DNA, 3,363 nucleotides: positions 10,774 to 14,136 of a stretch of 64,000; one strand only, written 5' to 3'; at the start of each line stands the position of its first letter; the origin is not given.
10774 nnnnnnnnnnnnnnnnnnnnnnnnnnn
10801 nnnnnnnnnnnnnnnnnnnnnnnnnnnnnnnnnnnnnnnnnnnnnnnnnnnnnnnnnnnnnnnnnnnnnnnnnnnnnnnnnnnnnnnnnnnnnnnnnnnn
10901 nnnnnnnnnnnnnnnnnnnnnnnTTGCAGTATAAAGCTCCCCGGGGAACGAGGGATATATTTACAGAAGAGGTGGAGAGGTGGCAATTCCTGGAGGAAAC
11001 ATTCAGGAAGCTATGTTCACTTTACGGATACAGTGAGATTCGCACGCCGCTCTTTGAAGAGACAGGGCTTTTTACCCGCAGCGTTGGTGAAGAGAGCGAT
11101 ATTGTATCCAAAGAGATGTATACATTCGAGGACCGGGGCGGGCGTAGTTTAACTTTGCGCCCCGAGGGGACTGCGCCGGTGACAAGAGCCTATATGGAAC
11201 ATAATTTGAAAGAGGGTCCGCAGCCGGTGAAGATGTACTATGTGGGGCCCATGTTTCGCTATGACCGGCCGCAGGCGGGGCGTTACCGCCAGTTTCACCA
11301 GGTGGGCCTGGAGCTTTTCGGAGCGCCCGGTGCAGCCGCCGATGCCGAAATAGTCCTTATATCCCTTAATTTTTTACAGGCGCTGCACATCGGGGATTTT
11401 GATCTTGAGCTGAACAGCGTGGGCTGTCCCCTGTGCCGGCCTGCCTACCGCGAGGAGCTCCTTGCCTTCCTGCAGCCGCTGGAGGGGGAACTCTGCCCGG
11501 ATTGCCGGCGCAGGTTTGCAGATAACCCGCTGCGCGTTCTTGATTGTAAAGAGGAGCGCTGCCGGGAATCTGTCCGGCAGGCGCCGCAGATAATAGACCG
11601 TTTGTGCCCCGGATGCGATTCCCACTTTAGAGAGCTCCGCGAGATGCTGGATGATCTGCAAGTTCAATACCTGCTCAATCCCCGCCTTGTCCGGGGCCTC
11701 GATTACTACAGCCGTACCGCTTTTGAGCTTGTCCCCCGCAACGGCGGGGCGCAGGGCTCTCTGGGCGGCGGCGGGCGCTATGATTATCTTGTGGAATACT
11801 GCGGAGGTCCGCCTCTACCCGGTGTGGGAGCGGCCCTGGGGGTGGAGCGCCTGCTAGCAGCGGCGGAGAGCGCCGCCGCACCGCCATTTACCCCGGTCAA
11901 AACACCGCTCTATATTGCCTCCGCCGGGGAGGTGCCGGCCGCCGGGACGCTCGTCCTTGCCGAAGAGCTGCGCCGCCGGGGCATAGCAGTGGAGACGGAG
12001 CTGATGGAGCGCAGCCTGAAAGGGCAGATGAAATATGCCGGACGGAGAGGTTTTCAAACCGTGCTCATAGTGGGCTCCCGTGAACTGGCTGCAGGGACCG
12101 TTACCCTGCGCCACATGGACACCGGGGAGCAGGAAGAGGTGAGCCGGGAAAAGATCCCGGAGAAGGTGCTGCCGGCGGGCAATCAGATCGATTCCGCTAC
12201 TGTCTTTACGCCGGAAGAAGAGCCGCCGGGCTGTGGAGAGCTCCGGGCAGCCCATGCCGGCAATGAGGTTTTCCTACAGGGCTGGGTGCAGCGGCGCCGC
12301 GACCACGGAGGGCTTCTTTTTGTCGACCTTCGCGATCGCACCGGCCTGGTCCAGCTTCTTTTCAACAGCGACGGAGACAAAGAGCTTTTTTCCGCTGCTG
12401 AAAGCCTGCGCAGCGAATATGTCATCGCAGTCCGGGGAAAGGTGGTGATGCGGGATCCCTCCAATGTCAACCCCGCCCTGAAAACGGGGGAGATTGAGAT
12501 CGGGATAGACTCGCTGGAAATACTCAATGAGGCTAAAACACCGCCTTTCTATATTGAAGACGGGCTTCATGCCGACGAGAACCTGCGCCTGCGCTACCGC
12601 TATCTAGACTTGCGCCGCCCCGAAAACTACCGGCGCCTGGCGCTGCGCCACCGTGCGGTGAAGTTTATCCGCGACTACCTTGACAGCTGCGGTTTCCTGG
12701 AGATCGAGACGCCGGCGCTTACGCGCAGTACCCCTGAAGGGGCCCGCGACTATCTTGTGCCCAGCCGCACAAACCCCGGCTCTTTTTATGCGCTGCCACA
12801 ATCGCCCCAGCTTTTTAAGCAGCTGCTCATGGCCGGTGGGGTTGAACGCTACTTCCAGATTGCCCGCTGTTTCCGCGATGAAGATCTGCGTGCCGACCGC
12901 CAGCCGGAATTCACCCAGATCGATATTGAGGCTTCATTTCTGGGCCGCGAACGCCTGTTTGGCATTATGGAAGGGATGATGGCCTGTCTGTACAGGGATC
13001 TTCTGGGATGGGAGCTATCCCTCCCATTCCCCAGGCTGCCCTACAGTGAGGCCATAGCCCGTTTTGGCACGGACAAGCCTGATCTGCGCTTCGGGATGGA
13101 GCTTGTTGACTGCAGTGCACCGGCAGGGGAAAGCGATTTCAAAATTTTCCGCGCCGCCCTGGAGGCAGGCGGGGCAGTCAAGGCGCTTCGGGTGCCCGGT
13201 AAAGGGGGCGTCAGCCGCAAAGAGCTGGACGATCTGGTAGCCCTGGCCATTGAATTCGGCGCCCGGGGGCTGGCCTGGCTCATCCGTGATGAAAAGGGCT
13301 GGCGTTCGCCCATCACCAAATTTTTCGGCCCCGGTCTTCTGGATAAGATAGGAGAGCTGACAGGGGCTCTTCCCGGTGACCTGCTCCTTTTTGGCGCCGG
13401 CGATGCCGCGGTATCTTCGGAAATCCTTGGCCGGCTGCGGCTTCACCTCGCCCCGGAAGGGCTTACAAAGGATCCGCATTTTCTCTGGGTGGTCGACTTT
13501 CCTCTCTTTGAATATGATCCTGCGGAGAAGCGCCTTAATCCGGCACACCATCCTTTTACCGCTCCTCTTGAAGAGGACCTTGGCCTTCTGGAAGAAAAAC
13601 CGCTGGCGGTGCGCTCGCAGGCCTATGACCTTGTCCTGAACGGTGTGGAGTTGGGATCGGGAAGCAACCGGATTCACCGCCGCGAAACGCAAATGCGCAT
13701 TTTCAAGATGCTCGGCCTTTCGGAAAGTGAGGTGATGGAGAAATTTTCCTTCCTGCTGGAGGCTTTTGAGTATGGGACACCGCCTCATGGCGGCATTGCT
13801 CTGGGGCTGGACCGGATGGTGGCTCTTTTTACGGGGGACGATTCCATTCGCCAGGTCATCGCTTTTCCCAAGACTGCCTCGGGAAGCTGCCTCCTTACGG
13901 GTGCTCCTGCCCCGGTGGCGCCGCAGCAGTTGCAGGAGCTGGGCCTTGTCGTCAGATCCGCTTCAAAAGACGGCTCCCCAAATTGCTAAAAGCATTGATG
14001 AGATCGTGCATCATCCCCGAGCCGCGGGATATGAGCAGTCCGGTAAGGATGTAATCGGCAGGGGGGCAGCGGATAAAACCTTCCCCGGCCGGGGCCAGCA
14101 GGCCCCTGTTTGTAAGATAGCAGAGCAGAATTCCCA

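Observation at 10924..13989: Natural HisRS-AspRS fusion: two complete class II synthetases in one polypeptide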

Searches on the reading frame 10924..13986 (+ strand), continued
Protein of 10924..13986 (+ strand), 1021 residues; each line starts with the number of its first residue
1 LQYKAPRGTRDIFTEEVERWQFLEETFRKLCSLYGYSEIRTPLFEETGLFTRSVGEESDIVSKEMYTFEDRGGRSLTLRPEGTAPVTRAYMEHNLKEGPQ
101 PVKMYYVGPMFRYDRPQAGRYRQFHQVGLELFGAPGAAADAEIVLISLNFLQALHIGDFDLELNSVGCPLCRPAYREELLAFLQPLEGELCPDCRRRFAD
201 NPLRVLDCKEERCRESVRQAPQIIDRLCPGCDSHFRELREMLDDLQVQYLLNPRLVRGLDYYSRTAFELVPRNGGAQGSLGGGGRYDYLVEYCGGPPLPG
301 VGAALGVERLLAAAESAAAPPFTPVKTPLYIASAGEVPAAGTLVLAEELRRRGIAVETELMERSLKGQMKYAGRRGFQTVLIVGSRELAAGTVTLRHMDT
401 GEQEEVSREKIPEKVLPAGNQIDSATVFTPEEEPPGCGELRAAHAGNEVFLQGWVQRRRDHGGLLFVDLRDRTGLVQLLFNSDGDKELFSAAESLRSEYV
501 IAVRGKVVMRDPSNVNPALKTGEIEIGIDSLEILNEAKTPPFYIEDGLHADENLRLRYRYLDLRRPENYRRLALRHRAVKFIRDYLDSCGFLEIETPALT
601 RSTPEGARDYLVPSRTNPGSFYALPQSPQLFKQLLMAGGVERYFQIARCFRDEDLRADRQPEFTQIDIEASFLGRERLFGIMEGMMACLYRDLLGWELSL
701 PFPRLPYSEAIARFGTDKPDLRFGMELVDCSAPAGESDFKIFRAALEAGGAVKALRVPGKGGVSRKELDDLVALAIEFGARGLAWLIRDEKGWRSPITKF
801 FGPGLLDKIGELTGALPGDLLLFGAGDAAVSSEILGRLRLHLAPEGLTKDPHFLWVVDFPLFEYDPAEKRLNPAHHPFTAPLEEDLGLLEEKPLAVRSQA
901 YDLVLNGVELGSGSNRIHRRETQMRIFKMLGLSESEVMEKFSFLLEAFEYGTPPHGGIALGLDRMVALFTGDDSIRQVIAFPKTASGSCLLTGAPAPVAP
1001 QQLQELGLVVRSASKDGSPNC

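Call 68: find_encoding_contigs(protein=P0112, flank=4000, max_places=2)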
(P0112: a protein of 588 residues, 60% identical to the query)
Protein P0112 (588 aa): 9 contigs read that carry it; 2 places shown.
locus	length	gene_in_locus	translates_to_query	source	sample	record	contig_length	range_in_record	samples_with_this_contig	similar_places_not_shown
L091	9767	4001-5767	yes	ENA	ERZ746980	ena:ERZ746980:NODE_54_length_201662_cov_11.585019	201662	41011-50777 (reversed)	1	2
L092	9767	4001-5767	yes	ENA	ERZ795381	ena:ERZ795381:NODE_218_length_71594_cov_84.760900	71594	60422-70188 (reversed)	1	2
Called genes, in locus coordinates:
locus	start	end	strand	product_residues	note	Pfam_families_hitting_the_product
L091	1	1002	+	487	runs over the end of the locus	PF04055:Radical_SAM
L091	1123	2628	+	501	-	PF13428:TPR_14 (faint), PF13616:Rotamase_3, PF00639:Rotamase, PF13145:Rotamase_2, PF14559:TPR_19 (weak)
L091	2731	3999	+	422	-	PF13393:tRNA-synt_His, PF00587:tRNA-synt_2b, PF03129:HGTP_anticodon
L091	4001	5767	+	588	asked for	PF01336:tRNA_anti-codon, PF00152:tRNA-synt_2, PF01409:tRNA-synt_2d (faint), PF02938:GAD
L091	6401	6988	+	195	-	PF01812:5-FTHF_cyc-lig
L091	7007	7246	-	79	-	-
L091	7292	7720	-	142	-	-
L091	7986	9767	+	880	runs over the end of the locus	PF07517:SecA_DEAD, PF00270:DEAD (weak), PF01043:SecA_PP_bind, PF21090:P-loop_SecA, PF07516:SecA_SW, PF02810:SEC-C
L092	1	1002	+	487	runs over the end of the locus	PF04055:Radical_SAM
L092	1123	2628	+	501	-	PF13428:TPR_14 (faint), PF13616:Rotamase_3, PF00639:Rotamase, PF13145:Rotamase_2, PF14559:TPR_19 (weak)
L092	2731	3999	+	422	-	PF13393:tRNA-synt_His, PF00587:tRNA-synt_2b, PF03129:HGTP_anticodon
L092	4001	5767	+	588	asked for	PF01336:tRNA_anti-codon, PF00152:tRNA-synt_2, PF01409:tRNA-synt_2d (faint), PF02938:GAD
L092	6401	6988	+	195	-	PF01812:5-FTHF_cyc-lig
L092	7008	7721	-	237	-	PF07238:PilZ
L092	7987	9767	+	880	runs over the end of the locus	PF07517:SecA_DEAD, PF00270:DEAD (weak), PF01043:SecA_PP_bind, PF21090:P-loop_SecA, PF07516:SecA_SW, PF02810:SEC-C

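Call 69: find_encoding_contigs(protein=P0117, flank=4000, max_places=2)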
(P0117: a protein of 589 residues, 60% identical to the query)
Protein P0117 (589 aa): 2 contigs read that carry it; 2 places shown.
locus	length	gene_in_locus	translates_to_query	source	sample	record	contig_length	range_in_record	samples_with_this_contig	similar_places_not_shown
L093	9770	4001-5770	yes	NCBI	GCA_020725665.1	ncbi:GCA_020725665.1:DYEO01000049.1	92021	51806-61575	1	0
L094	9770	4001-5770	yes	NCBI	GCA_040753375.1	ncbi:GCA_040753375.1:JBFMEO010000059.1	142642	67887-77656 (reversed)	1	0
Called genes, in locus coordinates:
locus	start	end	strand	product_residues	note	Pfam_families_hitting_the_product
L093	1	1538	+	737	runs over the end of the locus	PF01966:HD, PF13328:HD_4, PF04607:RelA_SpoT, PF02824:TGS, PF19296:RelA_AH, PF28438:RelA_RIS, PF01842:ACT (weak), PF13291:ACT_4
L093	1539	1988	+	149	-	PF02580:Tyr_Deacylase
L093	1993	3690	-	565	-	PF06347:SH3_4, PF08239:SH3_3, PF18348:SH3_16 (faint), PF23795:SH3_YKFC_2nd (faint), PF00018:SH3_1 (faint), PF06347:SH3_4 (weak), PF08239:SH3_3, PF01520:Amidase_3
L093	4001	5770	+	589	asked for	PF01336:tRNA_anti-codon, PF00152:tRNA-synt_2, PF02938:GAD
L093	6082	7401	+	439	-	PF03448:MgtE_N, PF00571:CBS, PF01769:MgtE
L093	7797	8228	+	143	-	PF02381:MraZ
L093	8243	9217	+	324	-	PF01795:Methyltransf_5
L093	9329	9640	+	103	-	PF04999:FtsL, PF04977:DivIC (weak)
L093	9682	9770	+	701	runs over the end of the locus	PF03717:PBP_dimer, PF00905:Transpeptidase, PF03793:PASTA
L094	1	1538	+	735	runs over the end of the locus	PF01966:HD, PF13328:HD_4, PF04607:RelA_SpoT, PF02824:TGS, PF19296:RelA_AH, PF28438:RelA_RIS, PF01842:ACT (weak), PF13291:ACT_4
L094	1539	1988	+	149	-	PF02580:Tyr_Deacylase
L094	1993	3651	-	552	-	PF06347:SH3_4, PF08239:SH3_3, PF18348:SH3_16 (faint), PF00018:SH3_1 (faint), PF23795:SH3_YKFC_2nd (faint), PF06347:SH3_4 (weak), PF08239:SH3_3, PF01520:Amidase_3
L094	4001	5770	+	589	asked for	PF01336:tRNA_anti-codon, PF00152:tRNA-synt_2, PF02938:GAD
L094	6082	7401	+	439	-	PF03448:MgtE_N, PF00571:CBS, PF01769:MgtE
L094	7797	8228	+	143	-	PF02381:MraZ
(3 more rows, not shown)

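Call 79: list_cluster_members(proteins=[P0091, P0097, P0098, P0099, P0096, P0100, P0101, P0103, P0104, P0017])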
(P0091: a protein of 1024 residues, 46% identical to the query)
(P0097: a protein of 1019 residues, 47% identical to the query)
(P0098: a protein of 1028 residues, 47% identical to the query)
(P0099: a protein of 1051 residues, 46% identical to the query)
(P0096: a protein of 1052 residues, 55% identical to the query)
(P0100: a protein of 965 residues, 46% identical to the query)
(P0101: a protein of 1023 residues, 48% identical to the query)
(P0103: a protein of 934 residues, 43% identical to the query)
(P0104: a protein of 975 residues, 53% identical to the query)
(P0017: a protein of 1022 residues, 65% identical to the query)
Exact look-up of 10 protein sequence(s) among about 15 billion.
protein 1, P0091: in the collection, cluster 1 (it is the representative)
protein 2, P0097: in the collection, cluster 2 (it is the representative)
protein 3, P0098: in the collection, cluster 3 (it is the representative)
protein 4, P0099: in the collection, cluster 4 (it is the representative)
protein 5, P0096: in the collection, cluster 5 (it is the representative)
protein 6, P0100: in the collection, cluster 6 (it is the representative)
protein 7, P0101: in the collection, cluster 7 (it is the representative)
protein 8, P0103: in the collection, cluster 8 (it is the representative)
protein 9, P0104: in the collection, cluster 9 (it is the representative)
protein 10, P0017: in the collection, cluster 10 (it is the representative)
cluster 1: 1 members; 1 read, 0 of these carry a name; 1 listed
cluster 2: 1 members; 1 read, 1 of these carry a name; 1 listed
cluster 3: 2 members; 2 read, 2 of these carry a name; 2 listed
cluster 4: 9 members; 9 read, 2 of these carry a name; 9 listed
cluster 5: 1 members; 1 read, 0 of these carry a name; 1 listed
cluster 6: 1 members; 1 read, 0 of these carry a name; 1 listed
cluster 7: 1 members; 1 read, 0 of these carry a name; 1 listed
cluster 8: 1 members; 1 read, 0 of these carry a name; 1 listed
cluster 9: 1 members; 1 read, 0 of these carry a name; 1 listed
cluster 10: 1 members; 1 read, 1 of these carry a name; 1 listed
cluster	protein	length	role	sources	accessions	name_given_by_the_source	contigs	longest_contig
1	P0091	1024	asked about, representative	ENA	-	-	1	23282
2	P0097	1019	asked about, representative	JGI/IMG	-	aspartyl-tRNA synthetase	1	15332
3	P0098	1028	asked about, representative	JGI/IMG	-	aspartyl-tRNA synthetase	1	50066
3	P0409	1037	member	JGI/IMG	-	aspartyl-tRNA synthetase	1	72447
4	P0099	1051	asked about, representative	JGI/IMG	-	-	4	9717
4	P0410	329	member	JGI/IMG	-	aspartyl-tRNA synthetase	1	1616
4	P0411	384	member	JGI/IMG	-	aspartyl-tRNA synthetase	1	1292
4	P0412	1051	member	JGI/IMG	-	-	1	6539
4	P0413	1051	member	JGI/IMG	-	-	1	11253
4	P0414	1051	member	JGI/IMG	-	-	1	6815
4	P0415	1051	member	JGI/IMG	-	-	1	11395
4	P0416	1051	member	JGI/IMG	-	-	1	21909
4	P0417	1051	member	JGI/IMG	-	-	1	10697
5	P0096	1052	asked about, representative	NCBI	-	-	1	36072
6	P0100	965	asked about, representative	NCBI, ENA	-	-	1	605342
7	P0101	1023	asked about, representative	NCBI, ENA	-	-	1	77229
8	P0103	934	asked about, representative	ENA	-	-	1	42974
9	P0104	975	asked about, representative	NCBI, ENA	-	-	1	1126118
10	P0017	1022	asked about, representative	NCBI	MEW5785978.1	MAG: aspartate--tRNA ligase [Bacillota bacterium]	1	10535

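Call 92: predict_structure(alignment_id=A3)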
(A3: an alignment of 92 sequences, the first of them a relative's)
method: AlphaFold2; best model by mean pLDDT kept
length: 1027 residues; sequences in the alignment: 92
mean_pLDDT: 75.2   pTM: 0.53
mean pLDDT of the five models: 75.2, 73.5, 73.4, 71.8, 69.9
residues with pLDDT >= 90: 268; 70-90: 443; 50-70: 153; < 50: 163
segments of 3 or more residues with pLDDT < 50: 1-9, 45-64, 75-78, 114-120, 418-428, 550-575, 605-607, 609-621, 633-674, 985-1004, 1024-1027
pLDDT, mean of each block of 10 residues (from residue 1): 39 70 90 88 49 43 50 49 72 62 82 47 77 88 93 86 86 86 88 81 80 84 88 93 92 70 80 68 83 75 88 75 69 82 83 78 83 82 85 84 85 60 39 72 86 88 85 87 86 84 79 91 78 90 71 34 29 51 70 80 53 40 54 46 46 39 31 55 83 91 89 94 93 93 93 91 94 89 92 92 90 94 95 95 95 87 93 86 83 92 92 87 79 90 80 68 66 74 49 35 53 58 50
secondary structure, 60 per line:
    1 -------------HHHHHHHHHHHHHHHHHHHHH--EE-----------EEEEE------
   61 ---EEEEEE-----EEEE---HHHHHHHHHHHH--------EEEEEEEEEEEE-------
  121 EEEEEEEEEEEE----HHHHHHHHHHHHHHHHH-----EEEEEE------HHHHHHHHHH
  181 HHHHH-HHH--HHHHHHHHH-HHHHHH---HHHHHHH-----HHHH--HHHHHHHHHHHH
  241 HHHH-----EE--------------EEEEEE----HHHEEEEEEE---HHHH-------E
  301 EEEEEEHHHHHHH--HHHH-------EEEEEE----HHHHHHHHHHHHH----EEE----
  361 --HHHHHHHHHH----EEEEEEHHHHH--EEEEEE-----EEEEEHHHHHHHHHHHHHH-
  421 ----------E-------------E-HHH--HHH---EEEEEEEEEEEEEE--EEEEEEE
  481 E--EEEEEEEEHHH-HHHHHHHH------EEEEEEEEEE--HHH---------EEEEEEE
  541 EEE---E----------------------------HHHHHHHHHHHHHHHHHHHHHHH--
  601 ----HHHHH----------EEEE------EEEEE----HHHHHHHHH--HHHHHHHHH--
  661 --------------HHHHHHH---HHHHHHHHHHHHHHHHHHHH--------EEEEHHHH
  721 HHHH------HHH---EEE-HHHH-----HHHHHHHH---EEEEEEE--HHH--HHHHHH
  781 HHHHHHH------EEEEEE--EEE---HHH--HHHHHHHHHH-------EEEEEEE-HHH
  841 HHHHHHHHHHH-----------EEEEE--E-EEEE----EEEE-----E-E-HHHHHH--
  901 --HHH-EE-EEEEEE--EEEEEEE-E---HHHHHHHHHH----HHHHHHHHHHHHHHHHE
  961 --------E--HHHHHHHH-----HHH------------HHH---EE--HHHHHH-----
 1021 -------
elements in order (helices of 4 or more, strands of 3 or more residues): H14-34 E50-54 E64-69 E75-78 H82-93 E102-113 E121-132 H137-153 E159-164 H171-185 H192-200 H202-207 H211-217 H223-226 H229-244 E266-271 E279-285 H289-292 E300-306 H307-313 H316-319 E327-332 H337-349 E354-356 H363-372 E377-382 H383-387 E390-395 E401-405 H406-419 E458-471 E474-481 E484-491 H496-503 E510-519 E534-543 H576-598 H605-609 E620-623 E630-634 H639-647 H650-658 H675-681 H685-704 E713-716 H717-724 E737-739 H741-744 H750-757 E761-767 H775-787 E794-799 E802-804 H813-822 E830-836 H838-851 E863-867 E872-875 E880-883 H893-898 E910-915 E918-924 H930-939 H944-959 H972-979 H1010-1015

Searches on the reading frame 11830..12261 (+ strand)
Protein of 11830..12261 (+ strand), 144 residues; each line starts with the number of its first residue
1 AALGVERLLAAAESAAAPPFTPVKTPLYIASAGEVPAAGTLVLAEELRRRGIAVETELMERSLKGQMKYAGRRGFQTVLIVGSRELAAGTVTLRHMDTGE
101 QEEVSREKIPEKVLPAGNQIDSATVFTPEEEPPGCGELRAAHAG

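Call 16: find_related_loci(query=A1, collection=genome_contigs, flank=6000)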
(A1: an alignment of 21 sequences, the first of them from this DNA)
Query A1 (144 aa) in genome_contigs; peptide patterns used: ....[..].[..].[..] (x = any residue, [..] = any of these).
599 stretches matched a pattern (row limit reached: there are more); 593 encode a relative of the query (tblastn E <= 1e-3); the best 80 are kept; 80 distinct loci.
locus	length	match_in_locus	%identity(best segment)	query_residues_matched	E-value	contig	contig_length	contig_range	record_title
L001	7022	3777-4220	64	2-144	2e-40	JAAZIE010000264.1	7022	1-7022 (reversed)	MAG: Bacillota bacterium isolate AS19jrsBPTG_13 24389_AS19, whole genome shotgun sequence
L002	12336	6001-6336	47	1-114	8e-29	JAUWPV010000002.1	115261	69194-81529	MAG: Bacillota bacterium isolate CSMAG_2485 CSMAG_2485_k141_447408_length_115261_cov_28.0000, whole genome shotgun seque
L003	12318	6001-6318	52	2-109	1e-27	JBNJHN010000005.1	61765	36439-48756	MAG: Bacillota bacterium isolate Y22_0dBSd3.bin.6 NODE_250_length_61765_cov_15.897950, whole genome shotgun sequence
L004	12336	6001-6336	46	1-114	2e-26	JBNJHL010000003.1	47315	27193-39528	MAG: Bacillota bacterium isolate Y22_0dBSd3.bin.77 NODE_451_length_47315_cov_4.218761, whole genome shotgun sequence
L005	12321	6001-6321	42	1-109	3e-25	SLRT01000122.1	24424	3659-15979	MAG: Syntrophomonadaceae bacterium isolate CSSed165cm_584 CSSed16-5cm-4137, whole genome shotgun sequence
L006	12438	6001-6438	41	1-144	4e-24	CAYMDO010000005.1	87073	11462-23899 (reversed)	MAG TPA_asm: uncultured Syntrophomonadaceae bacterium isolate SRP257756_co1_217 genome assembly, contig: NODE_86_length_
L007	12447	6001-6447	36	2-144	2e-23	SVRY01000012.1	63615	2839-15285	MAG: Oscillospiraceae bacterium isolate SIG655 NODE_11102_length_63615_cov_2.831795, whole genome shotgun sequence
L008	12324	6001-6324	45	2-109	1e-22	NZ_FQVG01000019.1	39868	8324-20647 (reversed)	Caloramator proteoclasticus DSM 10124, whole genome shotgun sequence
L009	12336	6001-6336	43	2-113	2e-22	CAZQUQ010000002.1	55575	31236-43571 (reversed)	MAG TPA_asm: uncultured Oscillospiraceae bacterium isolate SRP167436_co1_27 genome assembly, contig: NODE_680_length_555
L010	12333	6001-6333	40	3-113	4e-22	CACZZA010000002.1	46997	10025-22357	MAG: uncultured Ruminococcus sp. isolate RUG13077 genome assembly, contig: RUG13077_asm_2, whole genome shotgun sequence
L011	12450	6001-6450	38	2-144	5e-22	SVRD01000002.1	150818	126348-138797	MAG: Oscillospiraceae bacterium isolate SIG634 NODE_469_length_150818_cov_2.532998, whole genome shotgun sequence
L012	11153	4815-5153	40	2-114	7e-22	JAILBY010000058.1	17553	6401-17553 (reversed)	MAG: Clostridiales bacterium isolate RUI571 k141_5072352_flag=1_multi=8.0000_len=17553, whole genome shotgun sequence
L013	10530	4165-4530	39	2-123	7e-22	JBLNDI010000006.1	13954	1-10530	MAG: Bacillota bacterium isolate MAG103 PRJNA950955_bin12_renamed_5, whole genome shotgun sequence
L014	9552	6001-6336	43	2-113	1e-21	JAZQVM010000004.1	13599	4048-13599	MAG: Eubacteriales bacterium isolate T1900045170_TC20190164.MAGScoT_cleanbin_000016 SGB_5179_k141_3533054, whole genome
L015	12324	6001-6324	42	2-109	2e-21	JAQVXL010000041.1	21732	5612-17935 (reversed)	MAG: Desulfotomaculaceae bacterium isolate STF2_125 NODE_5796_length_21732_cov_8.270030_Sandtown_F2, whole genome shotgu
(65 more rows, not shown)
